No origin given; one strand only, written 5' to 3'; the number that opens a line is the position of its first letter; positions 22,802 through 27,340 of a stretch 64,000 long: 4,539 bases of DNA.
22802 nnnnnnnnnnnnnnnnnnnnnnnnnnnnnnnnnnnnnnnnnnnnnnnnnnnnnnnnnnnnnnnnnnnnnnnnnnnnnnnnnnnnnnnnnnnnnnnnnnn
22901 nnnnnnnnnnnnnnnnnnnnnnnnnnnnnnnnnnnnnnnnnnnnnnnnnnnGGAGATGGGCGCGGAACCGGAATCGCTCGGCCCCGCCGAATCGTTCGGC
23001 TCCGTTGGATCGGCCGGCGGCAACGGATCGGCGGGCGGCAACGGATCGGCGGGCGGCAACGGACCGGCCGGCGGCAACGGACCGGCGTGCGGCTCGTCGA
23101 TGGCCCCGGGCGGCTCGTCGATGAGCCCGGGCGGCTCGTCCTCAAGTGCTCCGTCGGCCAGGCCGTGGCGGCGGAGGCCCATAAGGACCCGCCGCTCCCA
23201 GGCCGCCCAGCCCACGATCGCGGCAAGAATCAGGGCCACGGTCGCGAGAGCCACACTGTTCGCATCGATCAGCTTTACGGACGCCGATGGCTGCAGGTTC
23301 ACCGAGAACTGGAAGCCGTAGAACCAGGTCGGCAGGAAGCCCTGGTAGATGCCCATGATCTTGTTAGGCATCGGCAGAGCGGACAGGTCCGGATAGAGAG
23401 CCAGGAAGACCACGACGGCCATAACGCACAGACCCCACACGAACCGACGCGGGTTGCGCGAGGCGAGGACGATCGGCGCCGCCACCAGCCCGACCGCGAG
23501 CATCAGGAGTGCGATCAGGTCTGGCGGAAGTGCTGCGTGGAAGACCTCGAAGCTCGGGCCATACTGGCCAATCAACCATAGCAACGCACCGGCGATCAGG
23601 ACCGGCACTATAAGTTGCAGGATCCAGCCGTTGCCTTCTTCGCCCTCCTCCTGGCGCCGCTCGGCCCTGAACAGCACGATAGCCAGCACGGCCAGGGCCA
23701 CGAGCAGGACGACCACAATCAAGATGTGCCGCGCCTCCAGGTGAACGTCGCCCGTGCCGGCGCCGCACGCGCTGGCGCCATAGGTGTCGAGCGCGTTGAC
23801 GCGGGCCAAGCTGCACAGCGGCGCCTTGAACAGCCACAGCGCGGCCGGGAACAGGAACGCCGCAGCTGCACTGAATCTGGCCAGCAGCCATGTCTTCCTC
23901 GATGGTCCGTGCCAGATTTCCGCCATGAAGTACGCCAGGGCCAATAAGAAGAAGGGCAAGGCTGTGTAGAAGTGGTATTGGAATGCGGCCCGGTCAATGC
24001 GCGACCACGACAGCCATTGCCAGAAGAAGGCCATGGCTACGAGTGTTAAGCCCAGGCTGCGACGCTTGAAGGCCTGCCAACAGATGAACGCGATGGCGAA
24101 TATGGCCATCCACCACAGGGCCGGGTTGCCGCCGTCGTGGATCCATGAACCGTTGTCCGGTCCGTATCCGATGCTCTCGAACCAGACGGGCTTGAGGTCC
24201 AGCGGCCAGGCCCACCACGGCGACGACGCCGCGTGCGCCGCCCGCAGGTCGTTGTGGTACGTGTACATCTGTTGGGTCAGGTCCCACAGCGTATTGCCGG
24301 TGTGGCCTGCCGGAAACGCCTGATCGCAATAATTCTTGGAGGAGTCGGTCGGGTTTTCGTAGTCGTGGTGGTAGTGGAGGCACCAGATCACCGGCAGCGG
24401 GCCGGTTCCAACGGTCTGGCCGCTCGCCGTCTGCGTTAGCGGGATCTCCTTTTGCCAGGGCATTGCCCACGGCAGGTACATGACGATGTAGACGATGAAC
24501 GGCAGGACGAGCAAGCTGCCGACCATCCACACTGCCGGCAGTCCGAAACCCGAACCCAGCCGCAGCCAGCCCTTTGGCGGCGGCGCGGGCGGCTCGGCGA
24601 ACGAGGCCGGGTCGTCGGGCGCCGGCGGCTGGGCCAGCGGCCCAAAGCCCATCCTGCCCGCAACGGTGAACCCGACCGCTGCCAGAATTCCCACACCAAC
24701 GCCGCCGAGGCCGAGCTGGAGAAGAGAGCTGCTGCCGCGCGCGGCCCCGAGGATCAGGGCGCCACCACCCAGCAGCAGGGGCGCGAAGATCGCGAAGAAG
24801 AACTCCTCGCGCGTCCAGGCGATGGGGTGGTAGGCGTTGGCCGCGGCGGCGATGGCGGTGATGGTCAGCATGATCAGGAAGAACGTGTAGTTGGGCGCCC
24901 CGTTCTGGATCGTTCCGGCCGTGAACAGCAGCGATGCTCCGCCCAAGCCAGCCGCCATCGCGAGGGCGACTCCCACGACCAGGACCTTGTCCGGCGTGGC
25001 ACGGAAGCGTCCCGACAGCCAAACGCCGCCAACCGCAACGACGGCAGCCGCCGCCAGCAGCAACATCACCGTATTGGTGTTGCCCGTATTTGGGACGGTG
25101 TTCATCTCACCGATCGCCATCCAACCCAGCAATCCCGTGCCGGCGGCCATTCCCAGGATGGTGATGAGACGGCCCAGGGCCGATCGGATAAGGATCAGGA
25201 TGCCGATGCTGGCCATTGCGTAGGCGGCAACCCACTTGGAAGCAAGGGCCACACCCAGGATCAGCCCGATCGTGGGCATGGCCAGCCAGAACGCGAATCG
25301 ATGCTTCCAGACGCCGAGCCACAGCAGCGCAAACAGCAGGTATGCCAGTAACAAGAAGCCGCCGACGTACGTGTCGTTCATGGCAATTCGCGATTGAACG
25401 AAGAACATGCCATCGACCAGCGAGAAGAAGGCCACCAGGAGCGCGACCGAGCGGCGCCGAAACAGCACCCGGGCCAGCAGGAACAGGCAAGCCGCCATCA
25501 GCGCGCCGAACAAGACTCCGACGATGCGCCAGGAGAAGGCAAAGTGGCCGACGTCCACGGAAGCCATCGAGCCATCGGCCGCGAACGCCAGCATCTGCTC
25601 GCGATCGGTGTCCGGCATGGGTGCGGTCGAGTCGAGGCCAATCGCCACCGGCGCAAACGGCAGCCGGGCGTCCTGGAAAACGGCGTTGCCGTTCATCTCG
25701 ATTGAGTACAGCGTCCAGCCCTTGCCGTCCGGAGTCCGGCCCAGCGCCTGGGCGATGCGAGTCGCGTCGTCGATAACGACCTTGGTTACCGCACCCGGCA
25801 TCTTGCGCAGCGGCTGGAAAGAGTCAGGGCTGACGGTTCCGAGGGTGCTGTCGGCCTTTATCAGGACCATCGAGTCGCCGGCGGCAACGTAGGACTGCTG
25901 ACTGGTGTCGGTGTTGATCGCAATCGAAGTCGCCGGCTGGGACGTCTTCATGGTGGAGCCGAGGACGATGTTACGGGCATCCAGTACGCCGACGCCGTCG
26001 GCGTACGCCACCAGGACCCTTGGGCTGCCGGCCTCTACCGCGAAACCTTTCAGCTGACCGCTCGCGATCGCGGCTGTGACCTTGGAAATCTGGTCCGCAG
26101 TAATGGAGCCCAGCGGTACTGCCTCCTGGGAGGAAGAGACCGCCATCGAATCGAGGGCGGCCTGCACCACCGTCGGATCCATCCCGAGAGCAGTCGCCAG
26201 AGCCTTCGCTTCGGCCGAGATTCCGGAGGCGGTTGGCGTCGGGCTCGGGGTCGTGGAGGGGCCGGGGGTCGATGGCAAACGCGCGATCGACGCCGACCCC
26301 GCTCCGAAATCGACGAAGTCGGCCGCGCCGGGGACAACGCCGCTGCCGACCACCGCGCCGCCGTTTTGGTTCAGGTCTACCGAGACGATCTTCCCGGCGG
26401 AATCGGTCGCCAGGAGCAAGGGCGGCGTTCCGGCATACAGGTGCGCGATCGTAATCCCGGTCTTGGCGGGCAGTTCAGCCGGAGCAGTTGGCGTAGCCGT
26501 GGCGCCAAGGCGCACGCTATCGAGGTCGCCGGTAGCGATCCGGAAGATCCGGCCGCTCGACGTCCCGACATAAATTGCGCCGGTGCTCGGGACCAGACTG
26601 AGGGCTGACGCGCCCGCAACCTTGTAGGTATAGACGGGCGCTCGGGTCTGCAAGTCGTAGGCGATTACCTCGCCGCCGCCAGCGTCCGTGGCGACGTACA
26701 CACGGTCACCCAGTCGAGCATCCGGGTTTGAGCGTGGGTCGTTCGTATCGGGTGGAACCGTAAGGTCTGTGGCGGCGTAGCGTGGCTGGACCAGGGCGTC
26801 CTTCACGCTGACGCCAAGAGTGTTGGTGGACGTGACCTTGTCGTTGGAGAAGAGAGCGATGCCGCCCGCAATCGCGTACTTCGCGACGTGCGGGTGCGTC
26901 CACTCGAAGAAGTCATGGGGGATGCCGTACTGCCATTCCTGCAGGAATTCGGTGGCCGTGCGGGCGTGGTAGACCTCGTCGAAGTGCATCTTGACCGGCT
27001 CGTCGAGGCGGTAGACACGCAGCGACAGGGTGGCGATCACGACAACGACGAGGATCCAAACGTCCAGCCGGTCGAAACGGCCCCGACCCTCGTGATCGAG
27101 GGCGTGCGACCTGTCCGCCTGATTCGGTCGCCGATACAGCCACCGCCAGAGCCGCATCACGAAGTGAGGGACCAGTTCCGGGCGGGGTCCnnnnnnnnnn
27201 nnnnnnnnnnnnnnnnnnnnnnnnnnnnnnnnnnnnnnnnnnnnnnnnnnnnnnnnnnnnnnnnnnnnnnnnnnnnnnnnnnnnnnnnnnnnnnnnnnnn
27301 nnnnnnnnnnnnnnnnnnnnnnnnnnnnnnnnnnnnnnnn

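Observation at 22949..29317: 2122-aa fusion of two GT-C glycosyltransferase modules with an inserted beta-propeller-like domain and a Pro-rich repeat tail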

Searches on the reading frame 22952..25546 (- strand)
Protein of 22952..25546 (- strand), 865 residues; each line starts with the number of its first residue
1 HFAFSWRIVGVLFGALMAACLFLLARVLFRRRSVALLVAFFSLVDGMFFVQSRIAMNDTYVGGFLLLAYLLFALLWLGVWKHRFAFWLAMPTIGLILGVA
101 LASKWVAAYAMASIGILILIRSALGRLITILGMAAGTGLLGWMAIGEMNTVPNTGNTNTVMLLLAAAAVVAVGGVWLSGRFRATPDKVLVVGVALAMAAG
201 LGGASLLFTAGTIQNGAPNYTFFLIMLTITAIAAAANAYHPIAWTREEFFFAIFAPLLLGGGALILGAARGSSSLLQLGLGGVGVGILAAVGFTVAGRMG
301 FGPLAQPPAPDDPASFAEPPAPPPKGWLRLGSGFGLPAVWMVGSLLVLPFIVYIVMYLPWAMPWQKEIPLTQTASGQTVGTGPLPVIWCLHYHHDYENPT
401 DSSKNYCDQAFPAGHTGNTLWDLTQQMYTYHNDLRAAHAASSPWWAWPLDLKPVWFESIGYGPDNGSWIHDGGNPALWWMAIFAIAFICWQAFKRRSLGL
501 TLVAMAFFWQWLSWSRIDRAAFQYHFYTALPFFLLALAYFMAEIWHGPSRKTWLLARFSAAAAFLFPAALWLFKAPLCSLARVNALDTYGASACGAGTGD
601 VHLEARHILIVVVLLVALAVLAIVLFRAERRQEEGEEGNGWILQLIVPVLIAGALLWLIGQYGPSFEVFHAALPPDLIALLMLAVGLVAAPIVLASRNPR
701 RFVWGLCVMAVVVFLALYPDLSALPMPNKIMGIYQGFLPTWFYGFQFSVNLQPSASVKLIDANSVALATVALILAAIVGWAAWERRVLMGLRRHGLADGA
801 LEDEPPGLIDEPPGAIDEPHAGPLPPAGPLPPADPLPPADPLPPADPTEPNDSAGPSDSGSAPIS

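Call 6: search_protein_families(library=pfam, proteins=[window:22952-25546:-], max_evalue=10)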
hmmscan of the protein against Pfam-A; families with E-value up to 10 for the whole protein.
seq(865 aa): 4 families
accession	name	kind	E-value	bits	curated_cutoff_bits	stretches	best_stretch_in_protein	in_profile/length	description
PF16192.10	PMT_4TMC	-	2.2e-08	34.3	32.4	2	419-566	4-171/202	C-terminal four TMM region of protein-O-mannosyltransferase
PF02366.24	PMT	-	3.4e-07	30.5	22.7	1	4-121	83-199/245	Dolichyl-phosphate-mannose-protein mannosyltransferase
PF13231.12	PMT_2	-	0.0033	18.1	26.1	1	4-127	22-137/160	Dolichyl-phosphate-mannose-protein mannosyltransferase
PF00746.26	Gram_pos_anchor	-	0.02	15.3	20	1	152-180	10-37/43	LPXTG cell wall anchor motif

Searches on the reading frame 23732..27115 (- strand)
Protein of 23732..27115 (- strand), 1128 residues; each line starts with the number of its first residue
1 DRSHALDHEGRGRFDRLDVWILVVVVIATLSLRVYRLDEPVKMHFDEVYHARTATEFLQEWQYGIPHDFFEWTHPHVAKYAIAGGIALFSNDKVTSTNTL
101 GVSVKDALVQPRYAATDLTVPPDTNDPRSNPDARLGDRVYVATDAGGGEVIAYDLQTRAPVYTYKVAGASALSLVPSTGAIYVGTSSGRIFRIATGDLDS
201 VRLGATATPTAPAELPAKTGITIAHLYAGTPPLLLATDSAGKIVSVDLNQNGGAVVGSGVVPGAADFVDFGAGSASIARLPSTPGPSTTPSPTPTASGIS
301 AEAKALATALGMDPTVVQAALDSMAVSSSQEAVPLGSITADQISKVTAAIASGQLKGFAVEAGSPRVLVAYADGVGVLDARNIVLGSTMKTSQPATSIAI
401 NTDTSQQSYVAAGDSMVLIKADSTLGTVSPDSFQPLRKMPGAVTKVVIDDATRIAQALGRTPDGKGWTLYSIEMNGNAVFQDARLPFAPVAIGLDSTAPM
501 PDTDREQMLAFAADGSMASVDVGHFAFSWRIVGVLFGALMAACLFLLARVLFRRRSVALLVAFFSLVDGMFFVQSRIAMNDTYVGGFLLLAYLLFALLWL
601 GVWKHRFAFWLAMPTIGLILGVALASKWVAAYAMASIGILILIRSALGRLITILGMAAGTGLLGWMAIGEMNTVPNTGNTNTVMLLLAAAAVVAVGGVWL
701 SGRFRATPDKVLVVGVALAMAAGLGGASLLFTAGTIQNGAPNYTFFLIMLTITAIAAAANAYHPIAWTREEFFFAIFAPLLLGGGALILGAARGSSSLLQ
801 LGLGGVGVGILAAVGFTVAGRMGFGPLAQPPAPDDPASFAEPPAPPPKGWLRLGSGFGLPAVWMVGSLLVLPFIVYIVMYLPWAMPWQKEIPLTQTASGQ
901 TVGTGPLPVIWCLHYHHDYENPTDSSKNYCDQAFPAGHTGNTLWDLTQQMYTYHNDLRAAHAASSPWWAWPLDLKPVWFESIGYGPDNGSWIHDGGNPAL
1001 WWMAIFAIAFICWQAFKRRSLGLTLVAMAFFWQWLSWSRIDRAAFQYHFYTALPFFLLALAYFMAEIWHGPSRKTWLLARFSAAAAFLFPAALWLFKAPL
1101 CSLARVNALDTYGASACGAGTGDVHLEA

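Call 51: predict_structure(alignment_id=A3)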
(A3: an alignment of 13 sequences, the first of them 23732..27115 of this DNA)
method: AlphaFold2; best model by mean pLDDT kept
length: 1128 residues; sequences in the alignment: 13
mean_pLDDT: 67.5   pTM: 0.57
mean pLDDT of the five models: 67.5, 65.5, 62.4, 60.8, 58.1
residues with pLDDT >= 90: 123; 70-90: 446; 50-70: 296; < 50: 263
segments of 3 or more residues with pLDDT < 50: 1-10, 40-43, 68-75, 115-122, 283-295, 498-504, 667-677, 706-708, 733-745, 759-764, 839-841, 886-939, 954-1002, 1034-1048, 1073-1076, 1078-1080, 1082-1128
pLDDT, mean of each block of 10 residues (from residue 1): 41 77 90 72 53 68 54 54 74 76 88 49 58 72 86 83 92 82 93 86 83 89 90 89 90 84 90 74 44 53 86 84 62 70 83 80 83 92 87 91 77 90 83 77 84 80 85 72 85 63 61 89 65 84 87 82 77 65 79 81 74 89 75 69 67 64 51 46 75 79 55 64 62 44 50 52 56 77 83 78 81 74 64 56 53 58 81 80 51 37 37 43 40 46 58 45 39 34 29 35 56 60 65 44 45 72 68 48 43 44 38 36 29
secondary structure, 60 per line:
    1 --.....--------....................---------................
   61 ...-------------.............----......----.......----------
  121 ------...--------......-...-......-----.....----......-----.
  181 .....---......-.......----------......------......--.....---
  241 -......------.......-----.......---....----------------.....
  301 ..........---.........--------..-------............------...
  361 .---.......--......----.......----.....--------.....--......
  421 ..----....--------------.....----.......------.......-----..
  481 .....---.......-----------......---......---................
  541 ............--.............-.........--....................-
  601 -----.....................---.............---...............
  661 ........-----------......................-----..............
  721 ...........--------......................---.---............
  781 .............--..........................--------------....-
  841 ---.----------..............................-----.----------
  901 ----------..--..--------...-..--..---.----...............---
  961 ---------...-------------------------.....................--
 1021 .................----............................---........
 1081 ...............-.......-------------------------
elements in order (helices of 4 or more, strands of 3 or more residues): H3-7 H16-35 H45-63 H77-89 E94-99 E104-110 E138-143 E149-154 E160-164 E169-174 E180-185 E189-194 H196-202 E213-218 E225-230 E233-237 E242-247 E254-260 E266-272 E276-279 H296-310 H314-322 H340-351 E358-361 E365-371 E374-379 E384-390 E395-399 E408-412 E415-422 E427-430 E445-449 E454-460 E467-473 E479-485 E489-495 E507-512 E516-521 H525-552 H555-567 H569-577 H580-599 H606-626 H630-642 H646-668 H680-701 H707-731 H740-761 H769-793 H796-821 H836-839 H855-884 H943-957 H998-1018 H1021-1037 H1042-1069 H1073-1095 H1097-1103
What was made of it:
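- Tried and rejected: The C-terminal part of that model was low-confidence, with pLDDT below 50 for much of residues 886-1128 of the model (call 51).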

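Call 54: fold_search(model_id=the predicted structure, library=pdb)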
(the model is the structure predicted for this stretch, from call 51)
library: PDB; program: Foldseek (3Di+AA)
matches with E <= 10: 1337; with E <= 0.001: 904
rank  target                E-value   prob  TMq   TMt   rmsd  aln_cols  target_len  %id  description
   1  7ohq_x                1.8e-08  1.00  0.20  0.49  13.8       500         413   10  Nog1-TAP associated immature ribosomal particle population C from S. cerevisiae (released 2021-11-03)
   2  8wc8_B                2.0e-08  1.00  0.21  0.66   5.5       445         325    8  Cryo-EM structure of the ZH8651-bound hTAAR1-Gs complex (released 2023-12-27)
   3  9l3y_B                2.3e-08  1.00  0.21  0.64   6.3       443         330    8  Cryo-EM structure of the G-protein coupled receptor 1 (GPR1) in complex with chemerin and Gi1 (released 2025-03-12)
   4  5kdo_B                3.0e-08  1.00  0.21  0.60   8.0       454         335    8  Heterotrimeric complex of the 4 alanine insertion variant of the Gi alpha1 subunit and the Gbeta1-Ggamma1 (released 2016-08-03)
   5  8fl0_NJ               3.4e-08  1.00  0.21  0.45  14.6       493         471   12  Human nucleolar pre-60S ribosomal subunit (State H) (released 2023-07-12)
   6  3ah8_B                3.5e-08  1.00  0.20  0.61   9.2       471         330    9  Structure of heterotrimeric G protein Galpha-q beta gamma in complex with an inhibitor YM-254890 (released 2010-07-21)
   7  6n9g_D                4.5e-08  1.00  0.21  0.59  15.9       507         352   10  Crystal Structure of RGS7-Gbeta5 dimer (released 2019-01-09)
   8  8fl2_NJ               4.7e-08  1.00  0.21  0.56  12.6       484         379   12  Human nuclear pre-60S ribosomal subunit (State I1) (released 2023-07-12)
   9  9m0r_B                5.1e-08  1.00  0.21  0.60   8.7       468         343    8  Structure of neuropeptide FF receptor 1 complex with NPVF (released 2025-07-23)
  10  8gfv_B                5.8e-08  1.00  0.21  0.64   7.5       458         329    8  CryoEM structure of beta-2-adrenergic receptor in complex with GTP-bound Gs heterotrimer (transition intermediate #1 o (released 2024-03-06)
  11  8iq4_B                6.0e-08  1.00  0.21  0.63   9.3       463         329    8  Cryo-EM structure of Carboprost-bound prostaglandin-F2-alpha receptor-miniGq-Nb35 complex (released 2024-01-31)
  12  8qeg_B                6.0e-08  1.00  0.21  0.61   9.1       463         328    8  Crystal structure of the G11 protein heterotrimer bound to YM-254890 inhibitor (released 2025-03-19)
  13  9k25_B                6.3e-08  1.00  0.21  0.63   6.4       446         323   10  Cryo-EM structure of apo-P2Y purinoceptor 2-miniGq-Nb35 complex (released 2025-06-11)
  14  7e33_B                6.5e-08  1.00  0.21  0.62   6.3       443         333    9  Serotonin 1E (5-HT1E) receptor-Gi protein complex (released 2021-04-14)
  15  8ir1_N                6.8e-08  1.00  0.21  0.46  15.1       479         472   12  human nuclear pre-60S ribosomal particle - State A (released 2023-08-09)
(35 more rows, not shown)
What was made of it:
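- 25553..26836 (-): Seven-bladed WD40-like beta-propeller (residues 828-1255) inserted in outer loop 1 of the PMT-like module; predicted extracytoplasmic. Foldseek gives 904 hits at E<=1e-3, topped by G-beta, TLE1 and beta'-COP with TMt 0.6-0.72 (call 54).
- On Seven-bladed WD40-like beta-propeller (insert): There are 904 Foldseek hits at E<=1e-3, with TMt 0.6-0.72 to G-beta, TLE1 and beta'-COP (call 54).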

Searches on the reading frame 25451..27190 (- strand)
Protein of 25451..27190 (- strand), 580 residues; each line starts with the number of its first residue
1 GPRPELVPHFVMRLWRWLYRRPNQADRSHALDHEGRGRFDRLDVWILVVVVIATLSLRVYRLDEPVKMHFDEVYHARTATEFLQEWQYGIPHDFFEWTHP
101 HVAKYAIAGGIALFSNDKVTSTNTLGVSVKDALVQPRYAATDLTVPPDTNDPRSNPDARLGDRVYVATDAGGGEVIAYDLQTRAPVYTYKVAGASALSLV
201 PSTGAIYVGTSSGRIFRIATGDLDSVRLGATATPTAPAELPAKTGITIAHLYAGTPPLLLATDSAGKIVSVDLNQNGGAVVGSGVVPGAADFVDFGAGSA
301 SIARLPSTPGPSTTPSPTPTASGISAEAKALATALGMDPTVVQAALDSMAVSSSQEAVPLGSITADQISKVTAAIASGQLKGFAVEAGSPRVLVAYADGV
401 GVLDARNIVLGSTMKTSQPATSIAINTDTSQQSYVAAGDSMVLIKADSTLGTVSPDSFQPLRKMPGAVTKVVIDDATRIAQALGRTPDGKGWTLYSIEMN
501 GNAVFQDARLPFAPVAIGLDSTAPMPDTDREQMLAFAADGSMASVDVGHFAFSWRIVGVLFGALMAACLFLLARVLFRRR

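Call 6: search_protein_families(library=pfam, proteins=[window:25451-27190:-], max_evalue=10)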
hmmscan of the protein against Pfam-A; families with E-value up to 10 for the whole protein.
seq(580 aa): 4 families
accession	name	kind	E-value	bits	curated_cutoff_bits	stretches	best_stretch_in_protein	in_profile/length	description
PF02366.24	PMT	-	0.043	13.8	22.7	1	51-125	4-71/245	Dolichyl-phosphate-mannose-protein mannosyltransferase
PF13360.13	PQQ_2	-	0.064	13.3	27.6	1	161-224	33-96/233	Outer membrane protein assembly factor BamB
PF20067.5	SSL_N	-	0.18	12.1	18.9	1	203-218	31-46/46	Strictosidine synthase-like, N-terminal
PF20132.4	DUF6522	-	0.27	11.5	25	1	321-356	8-43/88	Family of unknown function (DUF6522)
